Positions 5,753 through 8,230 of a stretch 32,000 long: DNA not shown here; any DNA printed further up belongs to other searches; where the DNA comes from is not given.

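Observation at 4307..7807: Intact three-gene GHKL-ATPase operon with two unrecognisable partners, wedged into gene wreckage: candidate undescribed defence system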

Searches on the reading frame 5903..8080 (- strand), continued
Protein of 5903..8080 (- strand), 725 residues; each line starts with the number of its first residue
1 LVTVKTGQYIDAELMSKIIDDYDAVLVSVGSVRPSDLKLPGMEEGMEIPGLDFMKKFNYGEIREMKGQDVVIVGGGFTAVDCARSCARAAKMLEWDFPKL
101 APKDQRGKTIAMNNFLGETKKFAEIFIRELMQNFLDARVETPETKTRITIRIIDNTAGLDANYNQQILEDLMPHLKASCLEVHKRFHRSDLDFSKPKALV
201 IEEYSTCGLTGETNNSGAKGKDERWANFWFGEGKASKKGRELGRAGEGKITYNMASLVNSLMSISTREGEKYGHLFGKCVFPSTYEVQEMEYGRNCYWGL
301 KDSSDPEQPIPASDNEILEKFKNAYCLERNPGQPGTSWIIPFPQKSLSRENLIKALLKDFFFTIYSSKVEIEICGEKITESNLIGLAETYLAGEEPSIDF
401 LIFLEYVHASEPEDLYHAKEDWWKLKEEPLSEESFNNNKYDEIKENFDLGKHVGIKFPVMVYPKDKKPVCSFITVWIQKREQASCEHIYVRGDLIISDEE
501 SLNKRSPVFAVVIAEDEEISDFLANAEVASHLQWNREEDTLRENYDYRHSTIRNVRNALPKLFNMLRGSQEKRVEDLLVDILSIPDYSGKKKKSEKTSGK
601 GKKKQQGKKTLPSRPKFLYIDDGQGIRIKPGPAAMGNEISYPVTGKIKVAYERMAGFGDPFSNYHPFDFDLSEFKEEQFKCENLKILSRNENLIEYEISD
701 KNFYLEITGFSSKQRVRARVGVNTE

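Call 60: predict_structure(alignment_id=A5)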
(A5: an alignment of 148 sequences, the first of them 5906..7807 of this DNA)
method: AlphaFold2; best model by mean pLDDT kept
length: 634 residues; sequences in the alignment: 148
mean_pLDDT: 91.7   pTM: 0.79
mean pLDDT of the five models: 91.7, 91.0, 90.6, 90.3, 90.1
residues with pLDDT >= 90: 517; 70-90: 68; 50-70: 32; < 50: 17
segments of 3 or more residues with pLDDT < 50: 505-519
pLDDT, mean of each block of 10 residues (from residue 1): 96 95 91 96 92 92 98 97 94 84 97 97 95 95 80 86 98 97 98 98 98 96 98 97 98 98 97 93 97 98 95 96 95 83 90 97 98 98 97 95 93 94 97 93 95 97 96 81 57 62 51 49 88 93 93 97 80 94 98 98 98 97 94 81
secondary structure, 60 per line:
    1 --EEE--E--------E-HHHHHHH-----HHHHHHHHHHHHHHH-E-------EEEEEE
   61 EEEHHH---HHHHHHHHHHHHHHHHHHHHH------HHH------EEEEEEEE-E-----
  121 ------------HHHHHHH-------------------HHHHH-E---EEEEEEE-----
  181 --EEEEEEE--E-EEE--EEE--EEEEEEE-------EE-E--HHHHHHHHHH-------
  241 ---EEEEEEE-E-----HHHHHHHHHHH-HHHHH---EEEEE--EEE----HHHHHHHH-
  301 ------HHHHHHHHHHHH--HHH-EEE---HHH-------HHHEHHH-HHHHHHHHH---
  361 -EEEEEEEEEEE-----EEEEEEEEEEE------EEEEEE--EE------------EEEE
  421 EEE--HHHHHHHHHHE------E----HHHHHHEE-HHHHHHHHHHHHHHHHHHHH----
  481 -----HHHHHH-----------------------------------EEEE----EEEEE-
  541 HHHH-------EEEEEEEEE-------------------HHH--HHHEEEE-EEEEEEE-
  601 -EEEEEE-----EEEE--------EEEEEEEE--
elements in order: E3-5 H19-25 H31-45 E55-63 H70-90 E106-113 H133-139 H159-163 E169-175 E183-189 E194-196 E199-201 E204-210 H224-233 E244-250 H258-268 H270-274 E278-282 E285-287 H292-299 H307-318 E325-327 H349-357 E362-372 E378-388 E395-400 E417-423 H426-435 H448-453 H457-476 H486-491 E527-530 E535-539 H541-544 E552-560 E588-591 E593-599 E602-607 E613-616 E625-632

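Call 63: fold_search(model_id=the predicted structure, library=pdb)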
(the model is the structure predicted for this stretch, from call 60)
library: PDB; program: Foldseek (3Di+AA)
matches with E <= 10: 863; with E <= 0.001: 106
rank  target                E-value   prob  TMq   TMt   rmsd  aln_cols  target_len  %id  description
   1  9o0g_B                1.4e-11  1.00  0.34  0.35  26.2       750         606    9  CryoEM structure of M. mazei topoisomerase VI(A-E342Q)-minicircle DNA complex in cleavage state (released 2026-02-25)
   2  9o8p_B                3.6e-11  1.00  0.31  0.32  28.1       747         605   11  CryoEM structure of M. mazei topoisomerase VI-minicircle DNA complex (released 2026-02-25)
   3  9o8z_D                1.4e-10  1.00  0.31  0.32  31.5       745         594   10  CryoEM structure of M. mazei topoisomerase VI-minicircle DNA complex in partially unfolded transducer state (released 2026-02-25)
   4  2q2e_B                1.5e-10  1.00  0.30  0.32  28.2       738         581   10  Crystal structure of the topoisomerase VI holoenzyme from Methanosarcina mazei (released 2007-07-10)
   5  9o0g_D                2.8e-10  1.00  0.32  0.33  26.5       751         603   10  CryoEM structure of M. mazei topoisomerase VI(A-E342Q)-minicircle DNA complex in cleavage state (released 2026-02-25)
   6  1mx0_C                7.5e-09  1.00  0.34  0.45  17.6       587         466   11  Structure of topoisomerase subunit (released 2003-01-07)
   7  1mx0_A                1.1e-08  1.00  0.32  0.42  17.7       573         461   11  Structure of topoisomerase subunit (released 2003-01-07)
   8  1z5a_B                1.9e-08  1.00  0.32  0.42  17.4       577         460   10  Topoisomerase VI-B, ADP-bound dimer form (released 2005-06-14)
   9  2hkj                  2.0e-08  1.00  0.30  0.38  19.4       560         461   10  Topoisomerase VI-B bound to radicicol (released 2006-08-29)
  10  1z59                  2.7e-08  1.00  0.32  0.41  18.9       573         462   11  Topoisomerase VI-B, ADP-bound monomer form (released 2005-06-14)
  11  1mx0_B                3.0e-08  1.00  0.33  0.43  17.3       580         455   10  Structure of topoisomerase subunit (released 2003-01-07)
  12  1mx0_E                4.4e-08  1.00  0.33  0.43  17.6       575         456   10  Structure of topoisomerase subunit (released 2003-01-07)
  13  1mx0_D                4.9e-08  1.00  0.33  0.43  17.5       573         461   11  Structure of topoisomerase subunit (released 2003-01-07)
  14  7kcl_A                6.5e-08  1.00  0.32  0.33  10.3       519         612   12  Full-length human mitochondrial Hsp90 (TRAP1) in complex with SdhB in the presence of AMP-PNP (released 2021-10-13)
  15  6xg6_A                7.7e-08  1.00  0.31  0.33  10.4       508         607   12  Full-length human mitochondrial Hsp90 (TRAP1) with ADP-BeF3 (released 2020-09-30)
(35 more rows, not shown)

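Call 71: find_related_loci(query=A7, collection=metagenome_contigs, flank=8000)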
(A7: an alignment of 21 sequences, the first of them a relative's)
Query A7 (613 aa) in metagenome_contigs; peptide patterns used: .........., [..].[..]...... (x = any residue, [..] = any of these).
600 stretches matched a pattern (row limit reached: there are more); 519 encode a relative of the query (tblastn E <= 1e-3); the best 80 are kept; 80 distinct loci.
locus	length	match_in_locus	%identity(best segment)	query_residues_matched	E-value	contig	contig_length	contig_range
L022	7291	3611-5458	39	1-605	7e-121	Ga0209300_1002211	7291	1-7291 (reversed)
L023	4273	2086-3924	39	1-602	6e-121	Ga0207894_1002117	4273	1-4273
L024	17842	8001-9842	37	1-605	8e-116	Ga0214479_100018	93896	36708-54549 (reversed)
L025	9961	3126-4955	38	1-607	2e-115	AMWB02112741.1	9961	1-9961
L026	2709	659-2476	37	1-602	3e-119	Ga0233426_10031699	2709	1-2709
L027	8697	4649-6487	38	1-602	9e-112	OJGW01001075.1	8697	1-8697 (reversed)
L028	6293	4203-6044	38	1-602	4e-111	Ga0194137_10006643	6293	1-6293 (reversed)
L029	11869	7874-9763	36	1-612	4e-109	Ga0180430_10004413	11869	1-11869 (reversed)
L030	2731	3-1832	36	5-608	2e-112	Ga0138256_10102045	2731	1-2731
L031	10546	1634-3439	37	1-602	1e-106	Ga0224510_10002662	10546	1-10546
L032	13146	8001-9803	38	9-605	3e-106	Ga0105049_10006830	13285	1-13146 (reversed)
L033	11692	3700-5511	36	1-602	8e-106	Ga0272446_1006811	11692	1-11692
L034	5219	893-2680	36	1-602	8e-106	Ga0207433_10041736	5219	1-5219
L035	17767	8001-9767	39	18-605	3e-105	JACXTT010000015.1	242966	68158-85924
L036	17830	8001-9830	36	1-605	2e-104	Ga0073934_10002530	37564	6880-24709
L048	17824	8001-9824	36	1-602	2e-107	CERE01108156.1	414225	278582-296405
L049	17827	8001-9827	34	1-602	1e-99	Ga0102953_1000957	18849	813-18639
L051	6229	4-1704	36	40-607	6e-98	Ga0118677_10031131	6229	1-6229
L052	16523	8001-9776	36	13-606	6e-98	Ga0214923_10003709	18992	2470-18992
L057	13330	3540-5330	34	1-604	1e-93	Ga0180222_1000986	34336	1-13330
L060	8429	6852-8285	39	3-478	2e-91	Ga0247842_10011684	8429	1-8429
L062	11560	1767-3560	34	3-602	2e-90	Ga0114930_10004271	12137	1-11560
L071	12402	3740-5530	35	1-602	1e-86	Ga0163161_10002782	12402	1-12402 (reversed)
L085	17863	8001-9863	32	2-602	8e-81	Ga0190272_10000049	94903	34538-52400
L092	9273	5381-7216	33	1-604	7e-80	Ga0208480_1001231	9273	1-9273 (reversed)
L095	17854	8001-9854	31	3-602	1e-79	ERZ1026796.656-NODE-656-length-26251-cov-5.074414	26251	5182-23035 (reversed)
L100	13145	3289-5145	32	3-602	2e-79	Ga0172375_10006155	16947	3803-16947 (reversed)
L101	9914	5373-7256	30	2-605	3e-79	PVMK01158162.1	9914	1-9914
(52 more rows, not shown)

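Call 75: search_protein_families(library=pfam, proteins=[L036:6657-7787:-, L036:11464-12525:+, L036:12595-13575:+, L085:6376-7458:+, L085:11384-12520:+, L095:7158-7703:+, L095:12280-14475:+, L100:6713-10111:+, L100:2075-2794:+, L092:3703-5244:+], max_evalue=0.001)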
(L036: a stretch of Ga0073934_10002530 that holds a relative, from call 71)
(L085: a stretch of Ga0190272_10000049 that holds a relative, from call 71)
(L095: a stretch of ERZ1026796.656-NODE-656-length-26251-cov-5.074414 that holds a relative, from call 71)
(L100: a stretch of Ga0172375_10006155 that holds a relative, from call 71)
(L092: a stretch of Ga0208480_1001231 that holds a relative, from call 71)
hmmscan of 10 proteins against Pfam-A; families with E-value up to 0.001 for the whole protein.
L036:6657-7787:- (376 aa): 2 families
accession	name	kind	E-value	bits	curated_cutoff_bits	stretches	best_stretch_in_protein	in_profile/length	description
PF00696.33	AA_kinase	-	2.2e-44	152.4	24.9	1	13-243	2-234/234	Amino acid kinase family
PF01472.26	PUA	-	8.6e-22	77.3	24.8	1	284-357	1-74/74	PUA domain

L036:11464-12525:+ (353 aa): 0 families

L036:12595-13575:+ (326 aa): 0 families

L085:6376-7458:+ (360 aa): 0 families

L085:11384-12520:+ (378 aa): 0 families

L095:7158-7703:+ (181 aa): 1 family
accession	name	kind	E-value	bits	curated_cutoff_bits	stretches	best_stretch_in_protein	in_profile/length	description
PF05534.18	HicB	-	6.2e-20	71.3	21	1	64-112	1-49/51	HicB family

L095:12280-14475:+ (731 aa): 7 families
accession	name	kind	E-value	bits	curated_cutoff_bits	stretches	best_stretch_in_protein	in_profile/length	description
PF00270.35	DEAD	-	6.4e-14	52.5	26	1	251-402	20-161/167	DEAD/DEAH box helicase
PF22590.2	Cas3-like_C_2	-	3.4e-13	50.2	27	1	454-548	2-105/106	CRISPR-associated nuclease/helicase Cas3, C-terminal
PF00271.37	Helicase_C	-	3.2e-08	34.2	23.5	1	447-548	10-110/110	Helicase conserved C-terminal domain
PF04851.21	ResIII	-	1.5e-07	31.9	22.5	1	250-367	28-134/164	Type III restriction enzyme, res subunit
PF18019.7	Cas3_HD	-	7.2e-07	29.9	23.1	1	33-114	42-130/207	Cas3, HD domain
PF01966.28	HD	-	3.8e-06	27.6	22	1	24-117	2-90/116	HD domain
PF13401.12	AAA_22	-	0.00044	21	27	0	341-398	69-122/130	AAA domain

L100:6713-10111:+ (1132 aa): 6 families
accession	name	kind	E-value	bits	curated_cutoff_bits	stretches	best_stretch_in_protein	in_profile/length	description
PF00271.37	Helicase_C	-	2.2e-15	57.3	23.5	1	712-832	2-110/110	Helicase conserved C-terminal domain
PF00176.29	SNF2-rel_dom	-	3.3e-09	36.7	24.9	1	259-325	2-74/290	SNF2-related domain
PF04851.21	ResIII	-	6.4e-08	33.1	22.5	0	335-387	115-163/164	Type III restriction enzyme, res subunit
PF09565.16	RE_NgoFVII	-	2.9e-07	30.4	23.8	1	121-193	75-147/162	NgoFVII restriction endonuclease N-terminal PLD domain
PF13091.12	PLDc_2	-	1.9e-06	28.2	27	1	109-195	51-132/132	PLD-like domain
PF00270.35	DEAD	-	7.6e-06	26.2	26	0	330-389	105-162/167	DEAD/DEAH box helicase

L100:2075-2794:+ (239 aa): 1 family
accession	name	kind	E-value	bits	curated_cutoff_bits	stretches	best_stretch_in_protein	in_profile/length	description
PF13310.11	Virulence_RhuM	-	6.1e-25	88.4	33.7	2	118-159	1-42/252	Virulence protein RhuM family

L092:3703-5244:+ (513 aa): 2 families
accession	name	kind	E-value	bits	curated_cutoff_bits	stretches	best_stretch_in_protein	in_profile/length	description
PF01977.22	UbiD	-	3.9e-66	222.6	23.3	1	142-341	6-206/206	3-octaprenyl-4-hydroxybenzoate carboxy-lyase Rift-related domain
PF20696.2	UbiD_C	-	7.5e-29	100.7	24.2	1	351-479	6-127/127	3-octaprenyl-4-hydroxybenzoate carboxy-lyase C-terminal domain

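Call 82: search_dna_similar(query=window:5906-7807:-, collection=plasmids, mode=protein, max_evalue=0.00001, max_rows=25)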
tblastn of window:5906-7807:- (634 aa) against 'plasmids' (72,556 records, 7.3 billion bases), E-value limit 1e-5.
Records with a match: 1; places in all: 1; records where one place covers at least 80% of the query: 1.
Best place of each record, by identity: <60% 1.
By first word of the organism name: Rhizobium 1.
By predicted mobility (MOB-suite, as given by PLSDB): non-mobilizable 1.
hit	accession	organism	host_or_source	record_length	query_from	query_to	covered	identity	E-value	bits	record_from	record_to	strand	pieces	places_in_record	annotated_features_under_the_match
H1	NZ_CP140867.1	Rhizobium leguminosarum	Trifolium pratense,whole organism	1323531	29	604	91%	23.8%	2e-16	91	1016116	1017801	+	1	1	record has no annotation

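Call 83: search_dna_similar(query=window:5906-7807:-, collection=phages, mode=protein, max_evalue=0.00001, max_rows=15)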
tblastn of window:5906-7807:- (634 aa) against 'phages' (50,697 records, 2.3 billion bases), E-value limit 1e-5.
No match.

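Call 84: search_protein_families(library=padloc, proteins=[L024:9852-10589:+, L024:10595-11332:+, L048:9852-10598:+, L048:10598-11302:+, L100:5161-5934:+, L100:5879-6661:+, L036:11464-12522:+, L085:11384-12517:+, L052:12807-13778:+, L035:11373-12395:+], max_evalue=0.01)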
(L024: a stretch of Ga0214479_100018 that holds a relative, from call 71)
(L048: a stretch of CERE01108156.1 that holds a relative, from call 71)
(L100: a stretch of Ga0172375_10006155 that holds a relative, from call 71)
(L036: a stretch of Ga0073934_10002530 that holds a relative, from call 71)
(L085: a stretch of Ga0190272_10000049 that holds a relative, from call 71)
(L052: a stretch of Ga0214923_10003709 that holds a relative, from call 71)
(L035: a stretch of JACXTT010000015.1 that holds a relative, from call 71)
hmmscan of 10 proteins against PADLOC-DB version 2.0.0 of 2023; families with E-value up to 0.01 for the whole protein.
L024:9852-10589:+ (246 aa): 0 families

L024:10595-11332:+ (246 aa): 0 families

L048:9852-10598:+ (249 aa): 0 families

L048:10598-11302:+ (235 aa): 0 families

L100:5161-5934:+ (258 aa): 0 families

L100:5879-6661:+ (261 aa): 0 families

L036:11464-12522:+ (353 aa): 0 families

L085:11384-12517:+ (378 aa): 0 families

L052:12807-13778:+ (324 aa): 3 families
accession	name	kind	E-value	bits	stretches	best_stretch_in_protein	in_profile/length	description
PDLC04132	HNH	-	1.5e-10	38.6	1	187-318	143-271/286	-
PDLC03546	HNH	-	0.0041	14.2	1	189-296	149-256/282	Type II restriction enzyme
PDLC03467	REase_II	-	0.005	14.1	0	15-58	21-63/365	Type II restriction enzyme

L035:11373-12395:+ (341 aa): 2 families
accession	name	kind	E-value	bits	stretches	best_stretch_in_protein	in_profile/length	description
PDLC04132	HNH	-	8.2e-10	36.3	1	200-286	134-221/286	-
PDLC03546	HNH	-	3.6e-06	24.2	1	217-294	155-235/282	Type II restriction enzyme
